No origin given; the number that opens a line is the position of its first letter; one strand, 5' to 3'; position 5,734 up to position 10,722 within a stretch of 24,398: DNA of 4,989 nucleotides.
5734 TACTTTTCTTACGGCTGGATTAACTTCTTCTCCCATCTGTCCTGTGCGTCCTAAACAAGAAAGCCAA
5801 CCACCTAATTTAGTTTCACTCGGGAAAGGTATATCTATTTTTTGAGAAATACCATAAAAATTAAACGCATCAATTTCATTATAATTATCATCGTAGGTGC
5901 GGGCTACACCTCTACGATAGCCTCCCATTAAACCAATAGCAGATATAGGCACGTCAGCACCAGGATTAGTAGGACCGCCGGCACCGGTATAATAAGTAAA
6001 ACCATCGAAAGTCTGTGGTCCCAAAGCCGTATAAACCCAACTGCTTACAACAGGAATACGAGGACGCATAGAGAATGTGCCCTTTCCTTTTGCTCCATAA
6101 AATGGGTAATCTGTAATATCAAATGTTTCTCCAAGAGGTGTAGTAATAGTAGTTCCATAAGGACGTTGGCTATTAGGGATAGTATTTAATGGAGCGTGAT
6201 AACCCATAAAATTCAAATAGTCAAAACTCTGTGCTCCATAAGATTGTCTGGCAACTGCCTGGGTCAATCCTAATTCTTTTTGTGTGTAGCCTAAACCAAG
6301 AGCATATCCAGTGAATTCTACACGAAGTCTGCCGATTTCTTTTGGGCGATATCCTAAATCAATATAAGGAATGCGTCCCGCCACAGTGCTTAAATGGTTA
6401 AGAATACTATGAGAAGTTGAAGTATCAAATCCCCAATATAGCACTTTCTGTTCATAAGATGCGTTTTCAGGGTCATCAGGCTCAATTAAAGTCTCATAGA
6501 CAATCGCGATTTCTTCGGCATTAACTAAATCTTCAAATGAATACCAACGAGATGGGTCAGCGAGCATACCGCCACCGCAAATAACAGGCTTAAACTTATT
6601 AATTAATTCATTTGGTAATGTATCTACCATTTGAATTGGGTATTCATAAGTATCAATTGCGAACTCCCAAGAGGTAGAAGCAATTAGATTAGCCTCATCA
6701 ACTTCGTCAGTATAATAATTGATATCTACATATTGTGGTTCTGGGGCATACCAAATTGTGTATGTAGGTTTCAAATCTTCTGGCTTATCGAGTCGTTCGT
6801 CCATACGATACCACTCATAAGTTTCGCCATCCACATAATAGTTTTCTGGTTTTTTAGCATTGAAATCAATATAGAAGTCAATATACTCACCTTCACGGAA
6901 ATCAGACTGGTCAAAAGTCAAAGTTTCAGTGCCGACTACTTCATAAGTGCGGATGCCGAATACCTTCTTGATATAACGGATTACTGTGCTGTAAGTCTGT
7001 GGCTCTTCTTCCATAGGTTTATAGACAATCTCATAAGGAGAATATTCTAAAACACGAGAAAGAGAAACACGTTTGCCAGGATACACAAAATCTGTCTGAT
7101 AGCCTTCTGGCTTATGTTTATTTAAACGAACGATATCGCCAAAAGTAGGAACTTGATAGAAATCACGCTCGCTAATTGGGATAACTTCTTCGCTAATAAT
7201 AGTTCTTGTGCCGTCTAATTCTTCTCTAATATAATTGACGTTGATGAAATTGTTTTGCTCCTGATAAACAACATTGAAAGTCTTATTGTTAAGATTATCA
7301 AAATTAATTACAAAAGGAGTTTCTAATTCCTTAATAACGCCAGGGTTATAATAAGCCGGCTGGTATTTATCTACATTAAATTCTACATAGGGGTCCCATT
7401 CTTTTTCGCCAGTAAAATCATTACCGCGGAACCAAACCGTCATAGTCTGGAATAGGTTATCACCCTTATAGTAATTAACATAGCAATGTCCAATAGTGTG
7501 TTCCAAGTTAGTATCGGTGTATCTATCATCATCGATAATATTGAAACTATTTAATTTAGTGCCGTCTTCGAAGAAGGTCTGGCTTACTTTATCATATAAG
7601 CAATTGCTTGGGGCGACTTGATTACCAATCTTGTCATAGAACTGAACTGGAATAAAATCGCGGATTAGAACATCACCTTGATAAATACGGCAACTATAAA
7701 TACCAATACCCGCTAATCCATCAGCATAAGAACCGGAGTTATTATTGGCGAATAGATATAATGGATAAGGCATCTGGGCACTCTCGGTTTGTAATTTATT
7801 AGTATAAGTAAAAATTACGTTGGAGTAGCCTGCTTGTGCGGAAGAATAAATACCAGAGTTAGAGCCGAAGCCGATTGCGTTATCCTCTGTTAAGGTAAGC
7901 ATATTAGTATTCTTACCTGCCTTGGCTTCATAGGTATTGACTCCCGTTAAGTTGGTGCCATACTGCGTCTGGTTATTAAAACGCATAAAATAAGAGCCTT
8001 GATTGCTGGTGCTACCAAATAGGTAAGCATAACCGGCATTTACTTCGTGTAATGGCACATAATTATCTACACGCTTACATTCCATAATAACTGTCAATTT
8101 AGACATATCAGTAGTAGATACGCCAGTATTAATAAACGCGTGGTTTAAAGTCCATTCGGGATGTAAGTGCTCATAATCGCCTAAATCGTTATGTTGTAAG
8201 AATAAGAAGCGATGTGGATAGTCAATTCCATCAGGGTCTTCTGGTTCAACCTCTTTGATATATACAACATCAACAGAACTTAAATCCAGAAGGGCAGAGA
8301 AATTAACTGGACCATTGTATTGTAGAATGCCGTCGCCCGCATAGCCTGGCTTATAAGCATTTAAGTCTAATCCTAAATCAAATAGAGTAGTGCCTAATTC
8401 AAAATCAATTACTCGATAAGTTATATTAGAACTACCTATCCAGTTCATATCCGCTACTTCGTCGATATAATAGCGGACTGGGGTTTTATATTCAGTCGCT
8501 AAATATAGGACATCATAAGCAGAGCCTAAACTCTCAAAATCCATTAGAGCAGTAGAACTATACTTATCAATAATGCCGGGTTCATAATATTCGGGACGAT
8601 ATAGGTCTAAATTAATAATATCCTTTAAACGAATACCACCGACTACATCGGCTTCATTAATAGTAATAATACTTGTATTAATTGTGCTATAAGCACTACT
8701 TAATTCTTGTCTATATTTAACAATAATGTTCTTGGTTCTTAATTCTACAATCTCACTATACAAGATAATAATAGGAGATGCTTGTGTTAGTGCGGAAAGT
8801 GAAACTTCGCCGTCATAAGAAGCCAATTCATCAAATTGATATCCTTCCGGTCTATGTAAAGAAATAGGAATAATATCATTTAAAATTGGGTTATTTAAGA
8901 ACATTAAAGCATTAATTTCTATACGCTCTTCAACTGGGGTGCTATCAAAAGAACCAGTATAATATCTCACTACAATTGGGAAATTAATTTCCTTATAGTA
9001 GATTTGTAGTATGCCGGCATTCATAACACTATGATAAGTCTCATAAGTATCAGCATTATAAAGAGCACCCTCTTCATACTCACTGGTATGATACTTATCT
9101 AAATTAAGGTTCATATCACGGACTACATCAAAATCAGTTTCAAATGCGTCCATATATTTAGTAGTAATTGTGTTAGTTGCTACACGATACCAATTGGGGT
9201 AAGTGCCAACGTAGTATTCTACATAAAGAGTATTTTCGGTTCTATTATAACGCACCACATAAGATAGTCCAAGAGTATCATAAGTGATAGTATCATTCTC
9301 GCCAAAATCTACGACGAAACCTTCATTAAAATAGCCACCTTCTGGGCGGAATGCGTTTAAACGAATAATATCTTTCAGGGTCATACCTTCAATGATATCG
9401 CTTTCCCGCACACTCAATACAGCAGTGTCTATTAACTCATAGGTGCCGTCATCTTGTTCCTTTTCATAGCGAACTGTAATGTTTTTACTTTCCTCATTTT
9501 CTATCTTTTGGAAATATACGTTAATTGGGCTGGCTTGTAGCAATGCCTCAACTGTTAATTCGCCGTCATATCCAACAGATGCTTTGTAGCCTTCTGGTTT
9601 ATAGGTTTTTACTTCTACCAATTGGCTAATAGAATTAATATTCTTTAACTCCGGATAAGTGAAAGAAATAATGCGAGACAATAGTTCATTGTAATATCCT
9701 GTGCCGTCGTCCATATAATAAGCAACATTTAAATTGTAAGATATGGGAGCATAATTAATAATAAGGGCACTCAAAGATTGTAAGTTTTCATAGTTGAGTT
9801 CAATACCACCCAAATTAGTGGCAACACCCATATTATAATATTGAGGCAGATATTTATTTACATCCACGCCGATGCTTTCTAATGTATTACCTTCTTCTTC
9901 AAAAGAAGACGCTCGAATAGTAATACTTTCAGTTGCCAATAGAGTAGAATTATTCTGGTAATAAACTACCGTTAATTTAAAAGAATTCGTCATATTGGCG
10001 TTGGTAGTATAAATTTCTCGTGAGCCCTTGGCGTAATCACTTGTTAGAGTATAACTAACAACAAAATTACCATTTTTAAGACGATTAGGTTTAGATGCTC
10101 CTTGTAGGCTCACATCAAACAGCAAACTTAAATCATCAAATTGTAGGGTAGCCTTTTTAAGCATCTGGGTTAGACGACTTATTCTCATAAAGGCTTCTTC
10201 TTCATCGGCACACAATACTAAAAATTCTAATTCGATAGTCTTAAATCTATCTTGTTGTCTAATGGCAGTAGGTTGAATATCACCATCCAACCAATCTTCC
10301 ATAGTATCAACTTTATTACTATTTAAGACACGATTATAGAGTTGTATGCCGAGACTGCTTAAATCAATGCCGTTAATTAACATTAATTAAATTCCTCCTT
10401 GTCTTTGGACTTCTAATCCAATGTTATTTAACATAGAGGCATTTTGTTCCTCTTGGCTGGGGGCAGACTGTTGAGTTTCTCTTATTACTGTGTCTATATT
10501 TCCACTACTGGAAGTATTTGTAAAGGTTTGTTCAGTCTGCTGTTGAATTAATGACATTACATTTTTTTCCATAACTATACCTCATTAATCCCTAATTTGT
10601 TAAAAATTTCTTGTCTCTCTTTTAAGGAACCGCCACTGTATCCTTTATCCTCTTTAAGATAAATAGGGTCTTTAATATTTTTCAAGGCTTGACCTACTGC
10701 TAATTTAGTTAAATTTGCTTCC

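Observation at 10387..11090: No recognisable tape-measure protein; only 171-aa and 61-aa ORFs occupy the chaperone/TMP slot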

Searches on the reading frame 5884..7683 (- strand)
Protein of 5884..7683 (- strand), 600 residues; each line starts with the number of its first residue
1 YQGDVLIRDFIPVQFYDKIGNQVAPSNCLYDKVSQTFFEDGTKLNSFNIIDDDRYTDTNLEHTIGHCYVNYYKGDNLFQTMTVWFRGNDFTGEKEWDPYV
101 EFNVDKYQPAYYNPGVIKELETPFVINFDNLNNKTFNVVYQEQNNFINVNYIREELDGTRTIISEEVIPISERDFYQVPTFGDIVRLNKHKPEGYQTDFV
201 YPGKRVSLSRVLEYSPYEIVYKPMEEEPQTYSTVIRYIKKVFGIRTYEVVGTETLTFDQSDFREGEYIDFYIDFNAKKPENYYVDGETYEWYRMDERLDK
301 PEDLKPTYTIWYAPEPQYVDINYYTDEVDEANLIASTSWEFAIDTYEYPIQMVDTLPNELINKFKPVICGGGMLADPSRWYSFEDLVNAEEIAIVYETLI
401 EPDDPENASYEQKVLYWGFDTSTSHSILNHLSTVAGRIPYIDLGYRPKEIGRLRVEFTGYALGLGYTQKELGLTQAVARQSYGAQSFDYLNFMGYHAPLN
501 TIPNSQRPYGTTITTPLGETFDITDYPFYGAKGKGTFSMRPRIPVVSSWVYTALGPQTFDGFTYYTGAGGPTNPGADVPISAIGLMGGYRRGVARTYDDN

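Call 13: search_protein_families(library=pfam, proteins=[window:5884-7683:-], max_evalue=0.1)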
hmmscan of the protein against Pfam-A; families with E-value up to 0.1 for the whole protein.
window:5884-7683:- (600 aa): 1 family
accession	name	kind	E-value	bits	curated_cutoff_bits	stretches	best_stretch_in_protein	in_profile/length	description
PF18448.7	CBM46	-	0.027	15.2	26.5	1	71-125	20-70/105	Carbohydrate binding domain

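Call 14: search_protein_families(library=phrogs, proteins=[window:5884-7683:-], max_evalue=0.01)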
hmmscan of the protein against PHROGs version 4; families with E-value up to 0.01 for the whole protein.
window:5884-7683:- (600 aa): 0 families

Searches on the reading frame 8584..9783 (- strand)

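Call 13: search_protein_families(library=pfam, proteins=[window:8584-9783:-], max_evalue=0.1)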
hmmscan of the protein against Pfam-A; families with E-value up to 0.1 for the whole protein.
window:8584-9783:- (400 aa): 1 family
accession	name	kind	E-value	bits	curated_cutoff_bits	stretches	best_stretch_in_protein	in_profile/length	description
PF17949.7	PND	-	0.078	13.7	23.6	0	344-387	19-64/125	FANCM pseudonuclease domain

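Call 14: search_protein_families(library=phrogs, proteins=[window:8584-9783:-], max_evalue=0.01)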
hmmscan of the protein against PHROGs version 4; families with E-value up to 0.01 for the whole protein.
window:8584-9783:- (400 aa): 1 family
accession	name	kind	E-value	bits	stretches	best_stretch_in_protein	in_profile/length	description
phrog_22346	-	unknown function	0.00094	20.4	0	360-390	7-34/75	-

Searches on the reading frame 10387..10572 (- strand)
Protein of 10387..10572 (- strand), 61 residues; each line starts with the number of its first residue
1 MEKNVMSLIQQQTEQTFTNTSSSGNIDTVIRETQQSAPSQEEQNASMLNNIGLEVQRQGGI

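Call 5: search_protein_families(library=phrogs, proteins=[window:10387-10572:-], max_evalue=0.01)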
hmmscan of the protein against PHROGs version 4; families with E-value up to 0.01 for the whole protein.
window:10387-10572:- (61 aa): 0 families

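Call 6: search_protein_families(library=pfam, proteins=[window:10387-10572:-], max_evalue=0.1)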
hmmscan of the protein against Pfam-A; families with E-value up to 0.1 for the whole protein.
window:10387-10572:- (61 aa): 0 families

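Call 67: search_dna_similar(query=window:10387-10572:-, collection=phages, mode=protein, max_evalue=10, max_rows=40)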
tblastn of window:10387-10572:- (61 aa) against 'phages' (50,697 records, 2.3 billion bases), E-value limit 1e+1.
No match.

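Call 70: find_homologous_proteins(query=A3, max_evalue=10)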
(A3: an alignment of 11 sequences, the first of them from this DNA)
Query A3 (11 sequences) (61 aa, profile of the alignment): 194 proteins with E <= 10 among 1468 candidates; the best 120 are listed.
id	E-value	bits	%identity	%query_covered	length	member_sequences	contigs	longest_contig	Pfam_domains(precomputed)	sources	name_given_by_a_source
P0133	2.2e-21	94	64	41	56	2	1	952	-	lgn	-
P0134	2.7e-21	94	64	41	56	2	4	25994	-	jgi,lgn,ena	-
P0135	2.7e-21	94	64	41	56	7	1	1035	-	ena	-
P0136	1.1e-20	92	64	41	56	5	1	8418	-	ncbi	-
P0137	1.3e-20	92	64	41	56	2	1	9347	-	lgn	-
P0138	2.2e-20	91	64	41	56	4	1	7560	-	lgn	-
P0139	2.4e-20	91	56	51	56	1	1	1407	-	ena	-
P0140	3.6e-20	90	64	41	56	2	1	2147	-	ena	-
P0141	4.0e-20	90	64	41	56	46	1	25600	-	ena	-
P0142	5.4e-20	90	55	49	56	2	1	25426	-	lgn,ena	-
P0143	6.2e-20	90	55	49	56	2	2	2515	-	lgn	-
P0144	7.5e-20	89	64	41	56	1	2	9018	-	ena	-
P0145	7.6e-20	89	62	43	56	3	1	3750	-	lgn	-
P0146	9.0e-20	89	62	48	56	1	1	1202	-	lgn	-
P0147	1.4e-19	88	58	49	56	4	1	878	-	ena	-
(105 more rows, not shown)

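Call 93: predict_structure(alignment_id=A4)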
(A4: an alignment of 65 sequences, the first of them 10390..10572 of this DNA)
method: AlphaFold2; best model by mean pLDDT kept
length: 61 residues; sequences in the alignment: 65
mean_pLDDT: 64.5   pTM: 0.28
mean pLDDT of the five models: 64.5, 62.3, 60.8, 60.4, 57.2
residues with pLDDT >= 90: 0; 70-90: 21; 50-70: 32; < 50: 8
segments of 3 or more residues with pLDDT < 50: 31-35
pLDDT, mean of each block of 10 residues (from residue 1): 75 70 53 54 71 66 45
secondary structure, 60 per line:
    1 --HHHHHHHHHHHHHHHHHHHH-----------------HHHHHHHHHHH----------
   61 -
elements in order: H3-22 H40-50

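Call 106: search_solved_structures(query=A4, max_evalue=10)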
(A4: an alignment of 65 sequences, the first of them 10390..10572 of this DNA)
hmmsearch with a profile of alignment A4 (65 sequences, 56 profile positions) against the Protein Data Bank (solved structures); distinct sequences matched with E-value up to 10: 5.
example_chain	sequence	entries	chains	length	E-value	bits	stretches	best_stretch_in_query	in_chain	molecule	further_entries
4aj5_A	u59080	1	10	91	0.18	16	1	20-50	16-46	SPINDLE AND KINETOCHORE-ASSOCIATED PROTEIN 1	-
5wme_A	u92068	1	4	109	1.8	12.8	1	2-35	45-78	Capsid assembly scaffolding protein,Myosin-7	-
2pih_A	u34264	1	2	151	2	12.7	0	26-46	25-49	Protein ymcA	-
7qep_L7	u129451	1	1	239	2.3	12.4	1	13-45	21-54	60S ribosomal protein L7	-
6prh_A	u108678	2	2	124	4.3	11.6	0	25-46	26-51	RicA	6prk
